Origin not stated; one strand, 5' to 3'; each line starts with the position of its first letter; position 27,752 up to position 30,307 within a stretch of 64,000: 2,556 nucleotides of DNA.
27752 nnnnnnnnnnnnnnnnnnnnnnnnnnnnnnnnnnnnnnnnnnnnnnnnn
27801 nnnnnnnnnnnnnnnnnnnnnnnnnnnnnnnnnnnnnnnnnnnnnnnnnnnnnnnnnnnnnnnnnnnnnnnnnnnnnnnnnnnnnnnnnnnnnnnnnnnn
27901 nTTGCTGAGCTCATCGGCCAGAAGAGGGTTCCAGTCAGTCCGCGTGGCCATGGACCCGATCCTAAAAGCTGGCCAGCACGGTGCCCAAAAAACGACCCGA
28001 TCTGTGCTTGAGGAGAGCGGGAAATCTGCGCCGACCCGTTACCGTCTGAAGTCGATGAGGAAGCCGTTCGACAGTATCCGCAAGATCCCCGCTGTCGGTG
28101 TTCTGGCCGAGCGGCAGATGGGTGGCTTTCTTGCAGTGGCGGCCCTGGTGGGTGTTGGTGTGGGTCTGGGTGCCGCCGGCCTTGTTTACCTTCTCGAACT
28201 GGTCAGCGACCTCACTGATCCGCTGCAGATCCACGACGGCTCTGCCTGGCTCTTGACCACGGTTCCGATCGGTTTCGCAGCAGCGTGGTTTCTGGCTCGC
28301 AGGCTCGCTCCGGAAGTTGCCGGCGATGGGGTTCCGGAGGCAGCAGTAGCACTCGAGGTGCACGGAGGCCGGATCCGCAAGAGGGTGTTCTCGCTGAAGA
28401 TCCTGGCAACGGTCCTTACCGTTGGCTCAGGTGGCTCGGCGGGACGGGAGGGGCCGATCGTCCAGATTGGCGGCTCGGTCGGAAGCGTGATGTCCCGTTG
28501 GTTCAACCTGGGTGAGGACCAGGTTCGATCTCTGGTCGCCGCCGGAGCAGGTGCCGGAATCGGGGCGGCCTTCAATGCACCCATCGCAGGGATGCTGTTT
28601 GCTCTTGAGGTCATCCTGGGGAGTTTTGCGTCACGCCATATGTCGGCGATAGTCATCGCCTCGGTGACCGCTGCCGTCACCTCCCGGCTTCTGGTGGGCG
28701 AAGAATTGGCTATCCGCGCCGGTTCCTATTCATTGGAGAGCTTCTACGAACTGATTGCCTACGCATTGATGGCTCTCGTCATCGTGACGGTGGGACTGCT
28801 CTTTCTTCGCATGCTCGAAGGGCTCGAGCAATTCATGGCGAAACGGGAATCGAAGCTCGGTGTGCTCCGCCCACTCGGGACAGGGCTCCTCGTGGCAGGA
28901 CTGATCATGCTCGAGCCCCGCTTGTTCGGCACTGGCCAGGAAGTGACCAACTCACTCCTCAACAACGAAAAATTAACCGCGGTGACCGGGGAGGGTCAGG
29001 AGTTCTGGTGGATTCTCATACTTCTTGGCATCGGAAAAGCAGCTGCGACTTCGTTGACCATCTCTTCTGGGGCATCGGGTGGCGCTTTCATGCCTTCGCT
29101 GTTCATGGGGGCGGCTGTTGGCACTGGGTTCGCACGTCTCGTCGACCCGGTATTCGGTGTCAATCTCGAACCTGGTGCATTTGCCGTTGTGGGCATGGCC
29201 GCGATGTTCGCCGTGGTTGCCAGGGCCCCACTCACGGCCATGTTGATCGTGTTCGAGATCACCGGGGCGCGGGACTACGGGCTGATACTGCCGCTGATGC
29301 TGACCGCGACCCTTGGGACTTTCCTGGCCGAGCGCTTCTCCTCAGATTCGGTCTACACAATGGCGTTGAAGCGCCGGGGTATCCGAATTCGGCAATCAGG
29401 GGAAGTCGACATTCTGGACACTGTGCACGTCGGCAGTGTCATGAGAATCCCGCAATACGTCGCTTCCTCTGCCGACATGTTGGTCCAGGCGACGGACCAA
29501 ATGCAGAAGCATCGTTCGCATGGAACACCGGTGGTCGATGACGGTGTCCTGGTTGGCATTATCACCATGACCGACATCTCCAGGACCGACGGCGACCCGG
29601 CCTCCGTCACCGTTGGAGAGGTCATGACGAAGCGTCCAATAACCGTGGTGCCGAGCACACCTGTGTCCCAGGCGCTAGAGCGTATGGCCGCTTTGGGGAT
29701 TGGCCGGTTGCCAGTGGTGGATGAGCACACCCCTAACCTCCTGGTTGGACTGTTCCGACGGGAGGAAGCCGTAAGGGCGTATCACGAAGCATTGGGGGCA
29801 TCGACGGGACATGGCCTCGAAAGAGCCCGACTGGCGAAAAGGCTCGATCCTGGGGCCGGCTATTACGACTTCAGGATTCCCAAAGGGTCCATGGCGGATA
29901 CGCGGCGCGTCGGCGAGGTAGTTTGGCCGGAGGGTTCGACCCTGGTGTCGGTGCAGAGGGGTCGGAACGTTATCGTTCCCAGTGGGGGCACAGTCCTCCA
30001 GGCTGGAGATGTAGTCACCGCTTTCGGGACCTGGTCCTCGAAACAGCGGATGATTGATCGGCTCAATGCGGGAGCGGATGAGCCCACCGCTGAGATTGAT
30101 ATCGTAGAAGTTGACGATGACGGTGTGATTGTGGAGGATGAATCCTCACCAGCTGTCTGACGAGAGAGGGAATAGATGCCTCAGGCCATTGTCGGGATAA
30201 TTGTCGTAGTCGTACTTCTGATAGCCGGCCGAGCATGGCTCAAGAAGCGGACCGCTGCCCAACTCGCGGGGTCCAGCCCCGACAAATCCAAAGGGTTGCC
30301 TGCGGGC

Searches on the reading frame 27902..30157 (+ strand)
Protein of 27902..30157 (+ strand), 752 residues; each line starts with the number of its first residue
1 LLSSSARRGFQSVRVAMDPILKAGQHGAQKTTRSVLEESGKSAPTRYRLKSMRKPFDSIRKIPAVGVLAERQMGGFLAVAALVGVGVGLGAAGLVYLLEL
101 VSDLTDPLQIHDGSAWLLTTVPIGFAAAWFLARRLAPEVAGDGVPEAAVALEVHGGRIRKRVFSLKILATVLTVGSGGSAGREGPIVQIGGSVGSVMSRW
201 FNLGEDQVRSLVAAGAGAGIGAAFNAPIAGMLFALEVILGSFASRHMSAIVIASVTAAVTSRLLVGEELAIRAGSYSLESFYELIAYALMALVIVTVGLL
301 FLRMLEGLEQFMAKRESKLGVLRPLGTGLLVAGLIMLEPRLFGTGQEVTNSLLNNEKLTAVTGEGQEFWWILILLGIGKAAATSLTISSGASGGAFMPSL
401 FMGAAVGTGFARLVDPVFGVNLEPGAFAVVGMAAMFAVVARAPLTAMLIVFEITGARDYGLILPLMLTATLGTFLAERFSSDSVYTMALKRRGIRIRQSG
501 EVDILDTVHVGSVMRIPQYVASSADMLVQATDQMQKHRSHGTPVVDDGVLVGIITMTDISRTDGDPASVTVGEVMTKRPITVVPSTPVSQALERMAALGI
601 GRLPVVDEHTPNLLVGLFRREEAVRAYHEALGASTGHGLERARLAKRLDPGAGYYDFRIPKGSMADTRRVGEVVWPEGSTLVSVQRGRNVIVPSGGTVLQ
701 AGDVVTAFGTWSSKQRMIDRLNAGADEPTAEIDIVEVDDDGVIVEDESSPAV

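Call 36: search_protein_families(library=pfam, proteins=[window:27902-30157:+], max_evalue=0.00001)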
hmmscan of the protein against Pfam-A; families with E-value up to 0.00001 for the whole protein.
window:27902-30157:+ (752 aa): 3 families
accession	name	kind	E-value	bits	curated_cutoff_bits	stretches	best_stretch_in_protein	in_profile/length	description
PF00654.25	Voltage_CLC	-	5.3e-90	302.5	24.8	1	125-476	2-345/346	Voltage gated chloride channel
PF00571.33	CBS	-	1.1e-21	77.3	24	2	571-628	1-56/57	CBS domain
PF02080.26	TrkA_C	-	7.7e-11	42.2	27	1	656-713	3-62/71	TrkA-C domain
